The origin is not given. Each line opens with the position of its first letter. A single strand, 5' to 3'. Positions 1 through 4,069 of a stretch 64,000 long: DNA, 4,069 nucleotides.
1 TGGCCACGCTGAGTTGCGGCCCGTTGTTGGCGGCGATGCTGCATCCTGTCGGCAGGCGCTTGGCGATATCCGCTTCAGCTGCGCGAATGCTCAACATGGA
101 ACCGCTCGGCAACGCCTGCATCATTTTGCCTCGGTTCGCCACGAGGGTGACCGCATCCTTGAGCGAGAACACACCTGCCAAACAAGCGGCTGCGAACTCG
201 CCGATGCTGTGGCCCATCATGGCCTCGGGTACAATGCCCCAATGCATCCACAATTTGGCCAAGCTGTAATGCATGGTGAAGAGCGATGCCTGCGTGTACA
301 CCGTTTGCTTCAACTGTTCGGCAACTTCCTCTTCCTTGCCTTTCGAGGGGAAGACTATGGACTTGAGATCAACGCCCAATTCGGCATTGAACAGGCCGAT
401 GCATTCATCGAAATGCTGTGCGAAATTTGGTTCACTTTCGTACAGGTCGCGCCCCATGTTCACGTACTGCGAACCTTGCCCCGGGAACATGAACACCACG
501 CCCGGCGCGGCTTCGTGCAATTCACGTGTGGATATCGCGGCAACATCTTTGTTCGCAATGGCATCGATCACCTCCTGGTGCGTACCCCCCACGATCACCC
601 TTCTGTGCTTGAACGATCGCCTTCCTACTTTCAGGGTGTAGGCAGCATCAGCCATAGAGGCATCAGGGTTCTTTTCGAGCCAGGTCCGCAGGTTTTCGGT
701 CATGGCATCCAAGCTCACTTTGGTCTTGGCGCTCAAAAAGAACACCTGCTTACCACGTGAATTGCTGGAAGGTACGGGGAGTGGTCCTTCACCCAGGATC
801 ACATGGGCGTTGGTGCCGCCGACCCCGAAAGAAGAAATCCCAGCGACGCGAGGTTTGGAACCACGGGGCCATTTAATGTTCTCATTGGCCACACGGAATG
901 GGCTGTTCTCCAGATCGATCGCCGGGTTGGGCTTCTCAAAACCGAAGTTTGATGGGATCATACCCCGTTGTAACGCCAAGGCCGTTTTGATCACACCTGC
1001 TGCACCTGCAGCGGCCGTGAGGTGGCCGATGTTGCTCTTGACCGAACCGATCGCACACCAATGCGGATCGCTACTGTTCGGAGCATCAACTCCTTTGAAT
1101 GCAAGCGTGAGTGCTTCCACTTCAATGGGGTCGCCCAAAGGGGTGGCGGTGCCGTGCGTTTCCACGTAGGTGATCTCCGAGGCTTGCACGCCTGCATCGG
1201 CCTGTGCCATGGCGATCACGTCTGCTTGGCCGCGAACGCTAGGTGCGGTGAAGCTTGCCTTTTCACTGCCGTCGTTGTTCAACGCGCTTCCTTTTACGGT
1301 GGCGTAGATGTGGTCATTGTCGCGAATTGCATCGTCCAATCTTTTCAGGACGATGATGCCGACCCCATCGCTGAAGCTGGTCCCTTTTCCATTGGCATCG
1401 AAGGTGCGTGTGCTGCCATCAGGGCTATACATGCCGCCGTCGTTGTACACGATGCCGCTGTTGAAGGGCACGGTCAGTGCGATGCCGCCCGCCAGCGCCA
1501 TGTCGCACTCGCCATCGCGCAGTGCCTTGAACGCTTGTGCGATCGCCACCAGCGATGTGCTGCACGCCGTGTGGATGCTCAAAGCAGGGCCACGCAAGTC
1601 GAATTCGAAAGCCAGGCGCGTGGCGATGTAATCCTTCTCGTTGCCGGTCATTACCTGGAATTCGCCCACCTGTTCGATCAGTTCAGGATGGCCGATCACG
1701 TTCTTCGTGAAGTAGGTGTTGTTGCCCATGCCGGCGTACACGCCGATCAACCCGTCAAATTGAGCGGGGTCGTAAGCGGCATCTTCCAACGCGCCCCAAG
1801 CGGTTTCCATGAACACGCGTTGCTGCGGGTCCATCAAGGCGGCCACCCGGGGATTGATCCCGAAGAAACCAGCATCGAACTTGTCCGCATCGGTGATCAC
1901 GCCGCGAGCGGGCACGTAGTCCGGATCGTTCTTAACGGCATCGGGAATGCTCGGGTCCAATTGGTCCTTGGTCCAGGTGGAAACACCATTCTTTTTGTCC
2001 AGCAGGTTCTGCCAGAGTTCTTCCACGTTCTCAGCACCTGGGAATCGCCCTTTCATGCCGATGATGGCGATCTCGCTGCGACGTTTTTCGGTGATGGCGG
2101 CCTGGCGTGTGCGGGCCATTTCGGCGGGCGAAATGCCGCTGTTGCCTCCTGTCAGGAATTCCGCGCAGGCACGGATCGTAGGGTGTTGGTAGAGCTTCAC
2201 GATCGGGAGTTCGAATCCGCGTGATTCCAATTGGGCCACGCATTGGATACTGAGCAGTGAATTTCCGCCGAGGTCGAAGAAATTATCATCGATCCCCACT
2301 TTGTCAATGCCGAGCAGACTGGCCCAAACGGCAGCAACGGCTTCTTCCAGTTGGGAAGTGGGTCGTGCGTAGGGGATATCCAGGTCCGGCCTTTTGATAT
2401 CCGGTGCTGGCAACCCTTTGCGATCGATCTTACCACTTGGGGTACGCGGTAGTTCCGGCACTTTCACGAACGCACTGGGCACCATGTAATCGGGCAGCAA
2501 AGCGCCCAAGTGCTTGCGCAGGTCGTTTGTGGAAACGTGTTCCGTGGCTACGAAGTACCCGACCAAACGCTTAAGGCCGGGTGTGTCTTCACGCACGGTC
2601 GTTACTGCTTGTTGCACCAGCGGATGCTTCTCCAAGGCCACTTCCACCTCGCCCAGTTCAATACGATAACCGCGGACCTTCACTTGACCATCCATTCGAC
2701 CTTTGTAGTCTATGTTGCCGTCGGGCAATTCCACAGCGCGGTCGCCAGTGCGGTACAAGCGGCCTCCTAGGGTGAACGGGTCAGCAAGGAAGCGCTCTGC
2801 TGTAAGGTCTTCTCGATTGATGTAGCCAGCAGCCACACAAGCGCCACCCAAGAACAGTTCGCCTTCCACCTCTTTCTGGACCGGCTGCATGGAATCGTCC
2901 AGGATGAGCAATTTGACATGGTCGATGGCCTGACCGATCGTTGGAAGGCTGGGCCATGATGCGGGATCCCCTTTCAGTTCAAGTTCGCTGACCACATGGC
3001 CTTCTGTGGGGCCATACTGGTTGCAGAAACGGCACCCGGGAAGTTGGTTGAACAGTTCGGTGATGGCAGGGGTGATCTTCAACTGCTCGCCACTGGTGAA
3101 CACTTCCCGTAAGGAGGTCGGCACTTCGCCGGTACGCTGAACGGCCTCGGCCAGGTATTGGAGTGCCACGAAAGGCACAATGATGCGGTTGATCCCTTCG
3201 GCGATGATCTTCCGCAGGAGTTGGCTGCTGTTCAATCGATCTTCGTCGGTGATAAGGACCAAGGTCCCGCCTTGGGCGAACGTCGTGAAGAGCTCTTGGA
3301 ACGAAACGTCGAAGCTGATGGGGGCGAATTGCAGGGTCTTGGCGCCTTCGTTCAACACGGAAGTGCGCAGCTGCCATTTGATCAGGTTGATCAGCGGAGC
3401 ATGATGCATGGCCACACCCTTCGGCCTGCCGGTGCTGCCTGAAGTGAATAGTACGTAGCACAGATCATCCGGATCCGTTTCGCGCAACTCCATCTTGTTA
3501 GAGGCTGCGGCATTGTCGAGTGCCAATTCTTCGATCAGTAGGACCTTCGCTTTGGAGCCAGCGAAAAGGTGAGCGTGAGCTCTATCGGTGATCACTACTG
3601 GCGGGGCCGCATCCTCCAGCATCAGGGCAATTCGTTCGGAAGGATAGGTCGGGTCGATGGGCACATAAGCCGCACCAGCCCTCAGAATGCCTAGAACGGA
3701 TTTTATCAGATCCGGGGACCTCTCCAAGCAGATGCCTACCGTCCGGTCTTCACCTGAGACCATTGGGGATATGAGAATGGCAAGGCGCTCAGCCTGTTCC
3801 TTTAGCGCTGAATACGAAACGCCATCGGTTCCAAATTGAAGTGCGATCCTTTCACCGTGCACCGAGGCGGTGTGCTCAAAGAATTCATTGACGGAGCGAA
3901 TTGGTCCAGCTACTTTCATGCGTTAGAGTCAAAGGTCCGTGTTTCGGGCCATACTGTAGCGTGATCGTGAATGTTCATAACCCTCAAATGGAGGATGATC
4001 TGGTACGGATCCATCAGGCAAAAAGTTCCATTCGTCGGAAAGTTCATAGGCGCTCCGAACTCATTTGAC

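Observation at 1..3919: Hybrid NRPS-PKS megasynthase start (A-PCP-KS-AT) divergently transcribed from the giant T9SS cargo gene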

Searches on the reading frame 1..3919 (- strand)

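Call 5: search_protein_families(library=pfam, proteins=[window:1-3919:-], max_evalue=0.01)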
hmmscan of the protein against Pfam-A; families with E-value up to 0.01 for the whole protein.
window:1-3919:- (1306 aa): 10 families
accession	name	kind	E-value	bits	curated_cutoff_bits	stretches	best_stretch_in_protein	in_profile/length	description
PF00109.32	ketoacyl-synt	-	1.2e-69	235.2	20.8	1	615-864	2-252/252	Beta-ketoacyl synthase, N-terminal domain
PF00501.34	AMP-binding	-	5.5e-67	226.7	29.9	1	14-366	1-383/384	AMP-binding enzyme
PF02801.28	Ketoacyl-synt_C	-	2.5e-38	131.2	20.8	1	872-994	1-118/119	Beta-ketoacyl synthase, C-terminal domain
PF00698.26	Acyl_transf_1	-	1.3e-29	104.1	32.7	1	1142-1302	1-156/319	Acyl transferase domain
PF22621.2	CurL-like_PKS_C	-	1.4e-21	76.6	27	1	1058-1120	1-63/64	CurL-like, PKS C-terminal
PF16197.11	KAsynt_C_assoc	-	5.9e-20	72.2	33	1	997-1109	1-110/111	Ketoacyl-synthetase C-terminal extension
PF00550.31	PP-binding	-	1.3e-14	54.7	20.8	1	527-589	2-67/67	Phosphopantetheine attachment site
PF22336.2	RhiE-like_linker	-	2.8e-14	53.3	27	1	1062-1122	2-61/67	RhiE-like, KS-MAT linker domain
PF13193.12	AMP-binding_C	-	2.2e-10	41.7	24.5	1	424-497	1-76/76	AMP-binding enzyme C-terminal domain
PF00108.29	Thiolase_N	-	0.00014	21.8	26.4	1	745-813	42-112/260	Thiolase, N-terminal domain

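Call 9: search_protein_families(library=ncbifam, proteins=[window:1-3919:-], max_evalue=0.01)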
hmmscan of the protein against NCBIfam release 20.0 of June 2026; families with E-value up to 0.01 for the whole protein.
window:1-3919:- (1306 aa): 126 families (the best 25 are shown)
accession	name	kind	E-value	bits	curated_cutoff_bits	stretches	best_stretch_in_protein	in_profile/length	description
NF045894.1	PKS_plus_SDR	equivalog_domain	1.8e-214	715.2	1740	2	616-1303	2-693/1515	type I polyketide synthase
NF040607.1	mycolic_Pks13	equivalog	4.7e-152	508.3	2100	2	539-1044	23-525/1680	polyketide synthase Pks13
NF004282.0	PRK05691.1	subfamily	8.9e-128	426.9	4090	2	325-590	2506-2776/4334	non-ribosomal peptide synthase/polyketide synthase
NF041803.1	NRPS_SolG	exception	4e-120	402.2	2200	1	11-584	564-1150/1163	solanimycin non-ribosomal peptide synthetase SolG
TIGR01733.1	AA-adenyl-dom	subfamily_domain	8.3e-120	400.3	317.4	1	35-439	1-408/409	amino acid adenylation domain-containing protein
NF041183.1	Pks2_ls1_myc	equivalog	4.6e-117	391.9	2400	1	617-1279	4-664/2086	sulfolipid-1 biosynthesis phthioceranic/hydroxyphthioceranic acid synthase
NF047350.1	aureusi_NRPS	equivalog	4.8e-111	372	2500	2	125-590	1547-1991/2373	aureusimine non-ribosomal peptide synthetase AusA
NF038078.1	NRPS_MxcG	equivalog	7.4e-108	361.5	2300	1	5-596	453-1048/1442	myxochelin non-ribosomal peptide synthetase MxcG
NF007605.2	PRK10252.1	equivalog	3e-95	319.8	2400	1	8-565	454-1016/1292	enterobactin non-ribosomal peptide synthetase EntF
NF003417.0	PRK04813.1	subfamily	6.4e-85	285.6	476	1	12-503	7-499/505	D-alanine--poly(phosphoribitol) ligase subunit DltA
TIGR02813.1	omega_3_PfaA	subfamily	9.5e-83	278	1010.1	2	762-1274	182-718/2582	polyketide-type polyunsaturated fatty acid synthase PfaA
TIGR01734.1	D-ala-DACP-lig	equivalog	2.7e-82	276.9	559.85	1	14-503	6-498/504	D-alanine--poly(phosphoribitol) ligase subunit DltA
TIGR03443.1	alpha_am_amid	equivalog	3.2e-59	200.4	1030.1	4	386-460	677-751/1390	L-aminoadipate-semialdehyde dehydrogenase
TIGR03098.1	ligase_PEP_1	hypoth_equivalog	8e-59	199.4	592.35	1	11-503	3-514/517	acyl-CoA ligase (AMP-forming), exosortase A system-associated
NF004837.0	PRK06187.1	subfamily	9.3e-53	179.3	476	1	10-503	10-518/531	long-chain-fatty-acid--CoA ligase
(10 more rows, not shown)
